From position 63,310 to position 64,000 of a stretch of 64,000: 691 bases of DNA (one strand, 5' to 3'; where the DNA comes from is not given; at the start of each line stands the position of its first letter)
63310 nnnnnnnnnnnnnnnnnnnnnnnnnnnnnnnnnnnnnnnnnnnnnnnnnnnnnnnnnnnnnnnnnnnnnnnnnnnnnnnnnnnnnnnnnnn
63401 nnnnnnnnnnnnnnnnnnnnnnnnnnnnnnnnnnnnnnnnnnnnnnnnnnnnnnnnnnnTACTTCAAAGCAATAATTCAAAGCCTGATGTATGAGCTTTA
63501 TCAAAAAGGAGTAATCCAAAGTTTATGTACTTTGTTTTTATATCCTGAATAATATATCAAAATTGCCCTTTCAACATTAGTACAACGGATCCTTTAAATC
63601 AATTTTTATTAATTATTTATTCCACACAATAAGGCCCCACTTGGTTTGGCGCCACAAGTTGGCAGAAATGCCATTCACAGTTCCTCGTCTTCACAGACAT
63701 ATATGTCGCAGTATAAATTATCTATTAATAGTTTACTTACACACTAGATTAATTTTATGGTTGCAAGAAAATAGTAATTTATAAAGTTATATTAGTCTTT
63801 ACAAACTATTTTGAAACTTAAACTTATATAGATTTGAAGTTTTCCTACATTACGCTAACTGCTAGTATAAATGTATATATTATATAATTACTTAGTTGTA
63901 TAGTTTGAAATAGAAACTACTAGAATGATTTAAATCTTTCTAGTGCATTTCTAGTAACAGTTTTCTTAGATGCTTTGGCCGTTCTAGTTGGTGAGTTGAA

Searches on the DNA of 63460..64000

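Call 30: search_rna_families(source=window, start=63460, end=64000, threshold=evalue, max_evalue=1)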
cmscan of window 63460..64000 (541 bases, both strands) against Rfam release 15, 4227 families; matches with E-value up to 1: 1.
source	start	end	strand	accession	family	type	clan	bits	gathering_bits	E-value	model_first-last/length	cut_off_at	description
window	63493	63569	-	RF00335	snoZ13_snr52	Gene; snRNA; snoRNA; CD-box;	-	19.9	47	0.58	1-101/101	no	Small nucleolar RNA Z13/snr52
